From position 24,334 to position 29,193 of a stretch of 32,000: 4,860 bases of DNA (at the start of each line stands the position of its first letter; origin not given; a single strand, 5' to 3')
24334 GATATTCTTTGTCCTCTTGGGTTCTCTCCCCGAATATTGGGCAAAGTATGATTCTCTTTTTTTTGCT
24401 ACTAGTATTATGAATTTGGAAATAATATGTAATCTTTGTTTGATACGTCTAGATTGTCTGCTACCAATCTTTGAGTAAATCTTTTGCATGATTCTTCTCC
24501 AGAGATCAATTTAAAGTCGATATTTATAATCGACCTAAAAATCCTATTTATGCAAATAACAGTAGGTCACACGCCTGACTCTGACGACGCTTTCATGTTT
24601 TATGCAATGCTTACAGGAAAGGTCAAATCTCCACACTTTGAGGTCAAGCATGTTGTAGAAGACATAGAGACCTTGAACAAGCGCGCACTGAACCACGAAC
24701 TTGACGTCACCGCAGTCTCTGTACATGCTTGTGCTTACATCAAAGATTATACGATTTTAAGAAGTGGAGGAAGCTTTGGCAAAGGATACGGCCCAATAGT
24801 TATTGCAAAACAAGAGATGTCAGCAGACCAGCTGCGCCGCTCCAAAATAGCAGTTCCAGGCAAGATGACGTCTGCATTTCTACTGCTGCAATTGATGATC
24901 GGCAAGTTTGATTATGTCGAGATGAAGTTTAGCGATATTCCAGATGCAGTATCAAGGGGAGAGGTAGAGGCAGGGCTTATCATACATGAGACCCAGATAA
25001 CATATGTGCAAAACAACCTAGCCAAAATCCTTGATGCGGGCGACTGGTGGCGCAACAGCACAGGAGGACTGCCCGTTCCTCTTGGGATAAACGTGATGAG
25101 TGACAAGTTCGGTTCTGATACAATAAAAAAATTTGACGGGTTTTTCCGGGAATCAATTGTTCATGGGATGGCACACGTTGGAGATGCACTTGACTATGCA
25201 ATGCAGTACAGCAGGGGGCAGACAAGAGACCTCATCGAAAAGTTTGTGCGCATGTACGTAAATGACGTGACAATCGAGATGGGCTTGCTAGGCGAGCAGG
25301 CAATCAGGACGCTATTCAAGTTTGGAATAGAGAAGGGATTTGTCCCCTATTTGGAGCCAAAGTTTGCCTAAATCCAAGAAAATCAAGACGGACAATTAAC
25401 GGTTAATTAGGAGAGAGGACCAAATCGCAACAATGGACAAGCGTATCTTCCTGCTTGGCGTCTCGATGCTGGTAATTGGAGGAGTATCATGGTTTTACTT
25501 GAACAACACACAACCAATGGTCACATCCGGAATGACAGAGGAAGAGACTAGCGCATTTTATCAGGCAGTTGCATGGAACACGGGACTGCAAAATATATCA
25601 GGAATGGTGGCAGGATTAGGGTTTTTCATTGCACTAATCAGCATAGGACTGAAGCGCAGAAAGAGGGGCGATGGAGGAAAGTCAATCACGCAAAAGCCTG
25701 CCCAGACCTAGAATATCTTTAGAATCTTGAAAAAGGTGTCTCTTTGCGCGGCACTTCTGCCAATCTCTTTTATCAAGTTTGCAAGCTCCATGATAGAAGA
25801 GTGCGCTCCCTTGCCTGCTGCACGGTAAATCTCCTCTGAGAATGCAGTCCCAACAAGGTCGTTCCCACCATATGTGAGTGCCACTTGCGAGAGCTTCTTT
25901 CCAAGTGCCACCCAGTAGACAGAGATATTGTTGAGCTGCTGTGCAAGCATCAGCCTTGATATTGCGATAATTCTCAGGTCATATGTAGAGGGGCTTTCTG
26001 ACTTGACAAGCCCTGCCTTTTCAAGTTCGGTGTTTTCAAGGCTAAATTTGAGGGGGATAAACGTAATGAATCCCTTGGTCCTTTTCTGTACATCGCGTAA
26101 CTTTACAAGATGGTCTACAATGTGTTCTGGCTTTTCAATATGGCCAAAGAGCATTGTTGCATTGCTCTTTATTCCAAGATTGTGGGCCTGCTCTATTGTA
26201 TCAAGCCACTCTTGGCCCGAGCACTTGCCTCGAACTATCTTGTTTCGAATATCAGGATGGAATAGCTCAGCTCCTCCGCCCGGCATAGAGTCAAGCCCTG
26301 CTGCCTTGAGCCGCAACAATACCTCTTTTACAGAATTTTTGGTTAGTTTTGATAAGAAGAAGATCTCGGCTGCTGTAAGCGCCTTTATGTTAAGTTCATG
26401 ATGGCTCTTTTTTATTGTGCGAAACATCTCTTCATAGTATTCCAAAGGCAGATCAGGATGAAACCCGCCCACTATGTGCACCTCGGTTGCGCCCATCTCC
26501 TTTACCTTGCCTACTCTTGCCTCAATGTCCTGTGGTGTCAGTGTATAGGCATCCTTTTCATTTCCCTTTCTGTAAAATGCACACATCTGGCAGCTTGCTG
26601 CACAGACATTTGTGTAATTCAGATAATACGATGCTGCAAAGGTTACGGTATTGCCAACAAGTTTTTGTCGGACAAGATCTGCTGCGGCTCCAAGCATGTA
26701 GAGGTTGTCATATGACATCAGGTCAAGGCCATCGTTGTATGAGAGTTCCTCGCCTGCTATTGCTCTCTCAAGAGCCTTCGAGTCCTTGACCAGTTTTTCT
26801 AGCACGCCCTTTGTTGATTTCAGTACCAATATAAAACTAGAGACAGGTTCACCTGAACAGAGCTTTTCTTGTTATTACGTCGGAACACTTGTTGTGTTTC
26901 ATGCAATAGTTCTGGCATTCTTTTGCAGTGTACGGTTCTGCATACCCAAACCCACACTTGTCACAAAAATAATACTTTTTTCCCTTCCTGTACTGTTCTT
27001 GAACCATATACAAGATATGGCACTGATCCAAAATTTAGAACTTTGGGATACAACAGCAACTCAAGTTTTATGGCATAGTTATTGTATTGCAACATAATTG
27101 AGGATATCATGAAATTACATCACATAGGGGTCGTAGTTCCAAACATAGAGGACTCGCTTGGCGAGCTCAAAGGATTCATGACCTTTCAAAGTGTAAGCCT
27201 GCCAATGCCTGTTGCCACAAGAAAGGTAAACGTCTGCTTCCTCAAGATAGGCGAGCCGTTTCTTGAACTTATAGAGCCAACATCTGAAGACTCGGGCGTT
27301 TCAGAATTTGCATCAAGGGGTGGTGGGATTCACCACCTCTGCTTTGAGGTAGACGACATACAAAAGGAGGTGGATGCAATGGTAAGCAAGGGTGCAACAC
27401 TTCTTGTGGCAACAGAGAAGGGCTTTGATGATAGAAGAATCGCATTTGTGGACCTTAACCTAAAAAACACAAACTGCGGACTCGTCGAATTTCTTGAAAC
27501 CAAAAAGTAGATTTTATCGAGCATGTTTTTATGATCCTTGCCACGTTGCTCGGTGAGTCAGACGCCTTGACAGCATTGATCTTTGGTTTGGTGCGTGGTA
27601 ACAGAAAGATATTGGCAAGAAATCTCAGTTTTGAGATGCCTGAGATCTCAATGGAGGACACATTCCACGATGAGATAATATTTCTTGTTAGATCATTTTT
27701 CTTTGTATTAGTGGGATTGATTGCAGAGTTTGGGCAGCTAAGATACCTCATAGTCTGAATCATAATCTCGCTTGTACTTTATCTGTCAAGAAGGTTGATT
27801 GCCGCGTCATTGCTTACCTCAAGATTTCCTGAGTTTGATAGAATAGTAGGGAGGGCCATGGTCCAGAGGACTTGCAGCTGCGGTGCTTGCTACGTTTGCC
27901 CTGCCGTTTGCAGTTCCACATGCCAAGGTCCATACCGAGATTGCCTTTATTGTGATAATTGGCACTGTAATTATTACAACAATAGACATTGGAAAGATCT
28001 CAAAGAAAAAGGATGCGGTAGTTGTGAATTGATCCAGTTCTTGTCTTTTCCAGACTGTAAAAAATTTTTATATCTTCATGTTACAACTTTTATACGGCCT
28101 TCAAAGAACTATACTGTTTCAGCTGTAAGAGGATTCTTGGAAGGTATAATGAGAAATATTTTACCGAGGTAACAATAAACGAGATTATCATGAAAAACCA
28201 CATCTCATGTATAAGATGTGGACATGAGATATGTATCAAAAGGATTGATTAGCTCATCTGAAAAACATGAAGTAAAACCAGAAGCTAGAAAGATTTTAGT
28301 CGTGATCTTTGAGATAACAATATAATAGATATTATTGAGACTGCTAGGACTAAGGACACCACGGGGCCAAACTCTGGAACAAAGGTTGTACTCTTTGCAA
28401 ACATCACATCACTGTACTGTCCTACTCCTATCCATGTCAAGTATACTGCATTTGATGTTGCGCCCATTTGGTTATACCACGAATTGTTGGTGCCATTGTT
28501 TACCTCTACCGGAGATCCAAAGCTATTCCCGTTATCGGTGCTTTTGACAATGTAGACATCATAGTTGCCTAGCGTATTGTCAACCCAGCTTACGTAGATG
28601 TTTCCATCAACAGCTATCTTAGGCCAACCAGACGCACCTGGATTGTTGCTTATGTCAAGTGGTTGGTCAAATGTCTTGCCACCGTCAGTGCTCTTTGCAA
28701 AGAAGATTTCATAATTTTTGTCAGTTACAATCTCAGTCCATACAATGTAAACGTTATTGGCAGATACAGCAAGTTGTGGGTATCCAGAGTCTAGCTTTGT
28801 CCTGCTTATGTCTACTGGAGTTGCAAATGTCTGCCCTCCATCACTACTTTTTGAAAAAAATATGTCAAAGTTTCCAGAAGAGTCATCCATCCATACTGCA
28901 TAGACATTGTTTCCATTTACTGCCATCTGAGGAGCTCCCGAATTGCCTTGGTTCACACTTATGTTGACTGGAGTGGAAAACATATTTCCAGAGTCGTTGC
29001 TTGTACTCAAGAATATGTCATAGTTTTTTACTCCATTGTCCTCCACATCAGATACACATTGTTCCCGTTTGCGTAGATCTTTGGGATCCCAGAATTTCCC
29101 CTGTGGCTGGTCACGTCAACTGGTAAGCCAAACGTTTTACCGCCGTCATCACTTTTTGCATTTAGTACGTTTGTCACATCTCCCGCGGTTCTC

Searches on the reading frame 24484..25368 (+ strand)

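Call 41: search_protein_families(library=pfam, proteins=[window:24484-25368:+], max_evalue=0.001)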
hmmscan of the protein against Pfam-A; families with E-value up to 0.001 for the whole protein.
window:24484-25368:+ (295 aa): 1 family
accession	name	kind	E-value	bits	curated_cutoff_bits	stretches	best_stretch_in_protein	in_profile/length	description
PF02621.19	VitK2_biosynth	-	4.3e-71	239.8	26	1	25-280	1-249/252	Menaquinone biosynthesis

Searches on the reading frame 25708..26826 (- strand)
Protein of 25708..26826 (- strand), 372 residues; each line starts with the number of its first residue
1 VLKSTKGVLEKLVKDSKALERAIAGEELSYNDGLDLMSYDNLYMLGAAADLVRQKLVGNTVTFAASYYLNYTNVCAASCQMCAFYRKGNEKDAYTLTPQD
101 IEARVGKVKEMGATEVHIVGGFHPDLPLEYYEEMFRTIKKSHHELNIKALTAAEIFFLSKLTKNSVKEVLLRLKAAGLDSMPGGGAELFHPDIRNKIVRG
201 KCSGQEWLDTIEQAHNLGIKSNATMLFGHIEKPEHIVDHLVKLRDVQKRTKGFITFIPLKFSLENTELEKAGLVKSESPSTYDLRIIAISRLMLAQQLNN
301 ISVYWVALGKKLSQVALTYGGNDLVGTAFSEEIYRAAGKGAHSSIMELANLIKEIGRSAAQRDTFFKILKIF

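Call 41: search_protein_families(library=pfam, proteins=[window:25708-26826:-], max_evalue=0.001)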
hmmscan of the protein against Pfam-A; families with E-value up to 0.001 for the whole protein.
window:25708-26826:- (372 aa): 2 families
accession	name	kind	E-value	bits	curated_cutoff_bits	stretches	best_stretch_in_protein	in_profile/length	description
PF04055.27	Radical_SAM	-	1.8e-21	77.5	29.5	1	70-240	2-163/166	Radical SAM superfamily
PF19288.4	CofH_C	-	6e-18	65.3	27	1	251-367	2-117/125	CofH/MqnC C-terminal region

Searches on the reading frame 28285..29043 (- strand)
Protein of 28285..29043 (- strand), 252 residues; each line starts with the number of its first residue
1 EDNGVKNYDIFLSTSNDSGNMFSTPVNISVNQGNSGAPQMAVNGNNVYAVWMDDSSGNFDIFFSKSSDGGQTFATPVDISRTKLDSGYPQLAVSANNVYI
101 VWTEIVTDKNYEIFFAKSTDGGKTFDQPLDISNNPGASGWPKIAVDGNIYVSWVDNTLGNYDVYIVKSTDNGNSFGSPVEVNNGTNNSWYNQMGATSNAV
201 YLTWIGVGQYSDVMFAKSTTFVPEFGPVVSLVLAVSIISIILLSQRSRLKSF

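Call 41: search_protein_families(library=pfam, proteins=[window:28285-29043:-], max_evalue=0.001)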
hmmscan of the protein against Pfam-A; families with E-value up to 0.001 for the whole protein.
window:28285-29043:- (252 aa): 2 families
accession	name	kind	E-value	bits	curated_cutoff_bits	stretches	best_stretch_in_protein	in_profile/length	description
PF13088.12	BNR_2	-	2.8e-09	37.2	31.4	2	8-100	184-277/277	BNR repeat-like domain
PF24316.1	Tli3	-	0.00011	22.9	27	0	107-132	78-102/129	T6SS Tli3 immunity protein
